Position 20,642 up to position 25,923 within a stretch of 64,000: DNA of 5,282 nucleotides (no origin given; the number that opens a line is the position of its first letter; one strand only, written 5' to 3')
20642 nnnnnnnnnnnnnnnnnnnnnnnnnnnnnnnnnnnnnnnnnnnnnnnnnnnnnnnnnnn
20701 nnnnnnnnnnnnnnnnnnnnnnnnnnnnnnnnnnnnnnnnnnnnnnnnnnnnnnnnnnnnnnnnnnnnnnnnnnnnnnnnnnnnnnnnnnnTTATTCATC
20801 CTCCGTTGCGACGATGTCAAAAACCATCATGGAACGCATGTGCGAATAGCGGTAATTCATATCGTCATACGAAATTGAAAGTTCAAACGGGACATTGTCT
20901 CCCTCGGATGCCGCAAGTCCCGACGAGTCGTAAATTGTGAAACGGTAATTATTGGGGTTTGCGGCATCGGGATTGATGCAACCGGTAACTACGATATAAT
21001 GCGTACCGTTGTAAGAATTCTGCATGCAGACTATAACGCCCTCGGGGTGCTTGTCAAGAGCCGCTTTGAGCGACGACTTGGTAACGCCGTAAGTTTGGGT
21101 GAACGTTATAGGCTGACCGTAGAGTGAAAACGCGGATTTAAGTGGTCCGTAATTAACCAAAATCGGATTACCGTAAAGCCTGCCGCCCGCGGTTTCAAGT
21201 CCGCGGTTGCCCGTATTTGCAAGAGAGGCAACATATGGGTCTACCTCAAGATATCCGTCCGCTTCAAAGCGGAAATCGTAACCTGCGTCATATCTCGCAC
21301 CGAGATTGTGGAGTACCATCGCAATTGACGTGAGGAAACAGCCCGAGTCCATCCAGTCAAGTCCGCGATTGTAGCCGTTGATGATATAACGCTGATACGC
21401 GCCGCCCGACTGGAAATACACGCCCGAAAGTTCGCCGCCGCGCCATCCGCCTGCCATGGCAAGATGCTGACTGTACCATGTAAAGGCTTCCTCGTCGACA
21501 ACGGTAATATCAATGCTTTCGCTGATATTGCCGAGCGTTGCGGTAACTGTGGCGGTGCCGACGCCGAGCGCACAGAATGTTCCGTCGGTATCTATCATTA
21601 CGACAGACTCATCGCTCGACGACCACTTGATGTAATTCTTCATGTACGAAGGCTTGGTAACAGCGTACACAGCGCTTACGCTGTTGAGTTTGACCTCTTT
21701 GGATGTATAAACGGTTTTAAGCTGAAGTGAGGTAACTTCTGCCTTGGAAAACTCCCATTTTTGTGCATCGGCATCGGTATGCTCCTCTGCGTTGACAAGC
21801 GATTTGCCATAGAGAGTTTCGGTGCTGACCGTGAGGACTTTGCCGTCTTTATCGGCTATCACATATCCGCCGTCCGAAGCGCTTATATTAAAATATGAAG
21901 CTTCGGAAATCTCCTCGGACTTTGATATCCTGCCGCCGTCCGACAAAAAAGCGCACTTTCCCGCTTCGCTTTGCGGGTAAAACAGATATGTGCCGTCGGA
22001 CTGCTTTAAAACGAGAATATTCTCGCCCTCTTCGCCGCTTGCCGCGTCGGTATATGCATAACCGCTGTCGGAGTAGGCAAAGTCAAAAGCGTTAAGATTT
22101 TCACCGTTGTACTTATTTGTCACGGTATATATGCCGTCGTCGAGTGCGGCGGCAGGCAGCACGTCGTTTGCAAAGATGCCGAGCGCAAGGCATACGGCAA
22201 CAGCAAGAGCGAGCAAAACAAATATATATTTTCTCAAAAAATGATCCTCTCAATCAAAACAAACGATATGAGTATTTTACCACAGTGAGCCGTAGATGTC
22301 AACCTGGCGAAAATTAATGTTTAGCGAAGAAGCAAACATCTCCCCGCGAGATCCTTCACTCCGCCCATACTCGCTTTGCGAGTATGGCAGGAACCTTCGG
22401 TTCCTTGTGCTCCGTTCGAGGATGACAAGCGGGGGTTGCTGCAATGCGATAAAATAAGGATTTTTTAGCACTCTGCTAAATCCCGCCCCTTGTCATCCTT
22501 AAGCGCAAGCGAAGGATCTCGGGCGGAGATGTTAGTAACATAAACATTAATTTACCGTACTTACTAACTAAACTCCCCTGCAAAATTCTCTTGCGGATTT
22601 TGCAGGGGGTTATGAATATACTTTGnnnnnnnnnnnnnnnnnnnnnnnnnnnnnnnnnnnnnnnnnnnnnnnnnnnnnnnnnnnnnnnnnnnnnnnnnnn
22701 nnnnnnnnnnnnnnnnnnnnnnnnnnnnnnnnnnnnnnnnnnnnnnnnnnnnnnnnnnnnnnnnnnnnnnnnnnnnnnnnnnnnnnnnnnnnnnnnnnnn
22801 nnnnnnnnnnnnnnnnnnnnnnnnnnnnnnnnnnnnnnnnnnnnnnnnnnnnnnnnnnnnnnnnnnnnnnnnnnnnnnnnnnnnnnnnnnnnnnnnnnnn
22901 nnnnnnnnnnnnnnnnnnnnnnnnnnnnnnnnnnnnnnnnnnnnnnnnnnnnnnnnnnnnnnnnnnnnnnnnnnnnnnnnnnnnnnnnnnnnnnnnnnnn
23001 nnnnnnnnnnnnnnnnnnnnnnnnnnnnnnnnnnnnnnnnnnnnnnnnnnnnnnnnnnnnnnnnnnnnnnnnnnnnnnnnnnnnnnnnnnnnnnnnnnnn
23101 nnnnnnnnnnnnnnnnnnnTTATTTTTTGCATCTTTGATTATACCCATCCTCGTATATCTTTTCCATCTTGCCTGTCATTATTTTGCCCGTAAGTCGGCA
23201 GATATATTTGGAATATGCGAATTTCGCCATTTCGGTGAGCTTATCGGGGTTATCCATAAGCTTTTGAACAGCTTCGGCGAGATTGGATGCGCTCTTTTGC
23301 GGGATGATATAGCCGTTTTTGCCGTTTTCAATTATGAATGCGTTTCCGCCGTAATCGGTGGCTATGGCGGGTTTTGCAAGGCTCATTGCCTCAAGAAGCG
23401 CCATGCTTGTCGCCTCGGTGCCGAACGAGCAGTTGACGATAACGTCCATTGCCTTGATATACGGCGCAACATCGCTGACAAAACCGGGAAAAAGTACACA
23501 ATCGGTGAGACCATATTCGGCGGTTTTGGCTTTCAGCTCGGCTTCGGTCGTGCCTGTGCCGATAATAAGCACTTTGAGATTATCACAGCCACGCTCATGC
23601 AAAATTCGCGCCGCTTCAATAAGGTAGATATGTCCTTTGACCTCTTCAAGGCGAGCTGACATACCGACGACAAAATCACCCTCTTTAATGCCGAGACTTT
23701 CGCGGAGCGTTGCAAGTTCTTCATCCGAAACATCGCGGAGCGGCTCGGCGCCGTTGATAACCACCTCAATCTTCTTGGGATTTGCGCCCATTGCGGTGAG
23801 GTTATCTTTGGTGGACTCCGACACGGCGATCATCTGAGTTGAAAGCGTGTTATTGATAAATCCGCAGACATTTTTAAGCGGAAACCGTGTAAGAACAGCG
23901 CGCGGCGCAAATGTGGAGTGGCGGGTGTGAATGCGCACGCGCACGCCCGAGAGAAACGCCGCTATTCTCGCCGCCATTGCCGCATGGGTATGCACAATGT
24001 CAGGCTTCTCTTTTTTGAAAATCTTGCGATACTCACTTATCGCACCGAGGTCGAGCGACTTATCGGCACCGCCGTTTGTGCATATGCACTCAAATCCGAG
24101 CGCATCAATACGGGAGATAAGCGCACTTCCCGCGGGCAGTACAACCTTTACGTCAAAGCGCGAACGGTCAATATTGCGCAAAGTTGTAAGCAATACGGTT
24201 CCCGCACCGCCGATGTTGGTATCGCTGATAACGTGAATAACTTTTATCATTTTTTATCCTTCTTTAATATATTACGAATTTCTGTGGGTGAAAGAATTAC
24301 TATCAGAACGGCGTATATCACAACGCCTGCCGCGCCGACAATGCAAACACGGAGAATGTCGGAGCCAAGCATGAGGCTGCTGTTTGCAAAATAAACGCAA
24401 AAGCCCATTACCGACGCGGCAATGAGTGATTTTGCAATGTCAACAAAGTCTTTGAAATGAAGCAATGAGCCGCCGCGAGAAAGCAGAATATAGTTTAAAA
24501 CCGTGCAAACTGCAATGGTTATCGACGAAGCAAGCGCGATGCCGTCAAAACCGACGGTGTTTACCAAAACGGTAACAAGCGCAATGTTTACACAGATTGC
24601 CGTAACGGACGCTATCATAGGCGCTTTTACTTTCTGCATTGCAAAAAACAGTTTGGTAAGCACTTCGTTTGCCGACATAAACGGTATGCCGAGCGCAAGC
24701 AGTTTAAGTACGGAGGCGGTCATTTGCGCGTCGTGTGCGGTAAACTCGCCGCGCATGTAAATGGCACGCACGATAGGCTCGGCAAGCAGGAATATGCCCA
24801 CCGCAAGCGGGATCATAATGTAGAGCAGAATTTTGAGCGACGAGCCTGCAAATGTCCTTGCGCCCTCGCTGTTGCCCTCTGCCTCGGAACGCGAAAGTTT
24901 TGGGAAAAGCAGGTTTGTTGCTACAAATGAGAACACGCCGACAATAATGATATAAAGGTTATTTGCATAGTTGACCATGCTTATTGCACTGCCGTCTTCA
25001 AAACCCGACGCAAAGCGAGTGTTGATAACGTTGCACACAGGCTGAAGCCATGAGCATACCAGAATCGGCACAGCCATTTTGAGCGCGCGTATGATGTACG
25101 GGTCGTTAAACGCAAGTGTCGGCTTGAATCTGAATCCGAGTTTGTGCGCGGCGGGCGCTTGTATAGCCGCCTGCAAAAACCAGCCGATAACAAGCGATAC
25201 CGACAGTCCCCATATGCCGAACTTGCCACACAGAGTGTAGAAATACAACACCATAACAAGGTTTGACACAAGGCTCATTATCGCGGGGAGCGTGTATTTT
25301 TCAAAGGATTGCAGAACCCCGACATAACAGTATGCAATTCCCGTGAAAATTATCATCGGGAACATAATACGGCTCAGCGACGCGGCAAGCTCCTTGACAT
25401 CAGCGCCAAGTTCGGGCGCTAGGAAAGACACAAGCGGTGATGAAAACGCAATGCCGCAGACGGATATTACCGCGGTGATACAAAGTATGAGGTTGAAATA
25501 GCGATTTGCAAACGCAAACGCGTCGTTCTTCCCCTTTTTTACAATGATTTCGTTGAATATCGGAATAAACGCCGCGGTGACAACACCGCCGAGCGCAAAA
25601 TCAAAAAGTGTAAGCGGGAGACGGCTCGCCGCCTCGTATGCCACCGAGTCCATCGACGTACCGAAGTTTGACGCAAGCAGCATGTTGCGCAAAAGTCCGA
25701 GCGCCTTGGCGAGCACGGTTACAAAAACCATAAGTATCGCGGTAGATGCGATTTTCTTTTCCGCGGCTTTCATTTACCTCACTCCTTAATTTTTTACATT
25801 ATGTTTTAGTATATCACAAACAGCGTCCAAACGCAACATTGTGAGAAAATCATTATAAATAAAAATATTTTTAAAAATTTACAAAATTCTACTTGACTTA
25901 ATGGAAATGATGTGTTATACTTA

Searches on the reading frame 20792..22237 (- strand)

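Call 83: search_protein_families(library=pfam, proteins=[window:20792-22237:-], max_evalue=0.0001)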
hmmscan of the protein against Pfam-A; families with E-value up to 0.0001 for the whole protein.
window:20792-22237:- (481 aa): 1 family
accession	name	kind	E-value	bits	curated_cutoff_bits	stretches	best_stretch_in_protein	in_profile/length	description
PF02368.24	Big_2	-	4.8e-06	26.9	22.8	1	194-245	26-78/79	Bacterial Ig-like domain (group 2)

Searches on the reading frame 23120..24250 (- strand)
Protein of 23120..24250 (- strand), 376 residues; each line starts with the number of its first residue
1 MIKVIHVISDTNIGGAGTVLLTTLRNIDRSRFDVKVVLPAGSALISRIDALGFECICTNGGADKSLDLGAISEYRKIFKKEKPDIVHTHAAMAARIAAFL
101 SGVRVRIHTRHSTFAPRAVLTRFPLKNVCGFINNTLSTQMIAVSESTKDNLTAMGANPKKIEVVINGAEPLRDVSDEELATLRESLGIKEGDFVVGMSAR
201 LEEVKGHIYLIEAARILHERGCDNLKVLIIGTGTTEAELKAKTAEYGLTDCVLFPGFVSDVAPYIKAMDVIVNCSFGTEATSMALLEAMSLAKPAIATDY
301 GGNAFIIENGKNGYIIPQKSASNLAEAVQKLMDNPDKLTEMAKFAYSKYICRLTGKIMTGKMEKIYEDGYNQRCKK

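Call 83: search_protein_families(library=pfam, proteins=[window:23120-24250:-], max_evalue=0.0001)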
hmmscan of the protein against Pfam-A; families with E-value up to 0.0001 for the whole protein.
window:23120-24250:- (376 aa): 6 families
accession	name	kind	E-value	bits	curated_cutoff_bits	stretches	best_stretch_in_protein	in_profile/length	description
PF00534.26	Glycos_transf_1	-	5.3e-38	130.7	26.4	1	182-346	5-170/172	Glycosyl transferases group 1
PF13692.12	Glyco_trans_1_4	-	9.8e-33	113.8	27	1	194-334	3-142/142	Glycosyl transferases group 1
PF13439.12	Glyco_transf_4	-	1.3e-19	71.2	28.5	1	13-168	1-166/170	Glycosyltransferase Family 4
PF13579.12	Glyco_trans_4_4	-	1.4e-11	45.4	29.7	1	14-167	1-158/158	Glycosyl transferase 4-like domain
PF13477.12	Glyco_trans_4_2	-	1.2e-07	32.4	23.4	1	23-113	16-109/139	Glycosyl transferase 4-like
PF02350.25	Epimerase_2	-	8.5e-05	22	30.6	0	70-343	55-328/347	UDP-N-acetylglucosamine 2-epimerase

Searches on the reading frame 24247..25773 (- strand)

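Call 83: search_protein_families(library=pfam, proteins=[window:24247-25773:-], max_evalue=0.0001)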
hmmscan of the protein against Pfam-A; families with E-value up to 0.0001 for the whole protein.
window:24247-25773:- (508 aa): 2 families
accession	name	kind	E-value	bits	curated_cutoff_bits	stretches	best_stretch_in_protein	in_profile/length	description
PF03023.19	MurJ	-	3.4e-81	273.6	27.4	1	34-468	2-437/451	Lipid II flippase MurJ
PF01554.23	MatE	-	2.1e-16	60.5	24.9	2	236-399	1-158/161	MatE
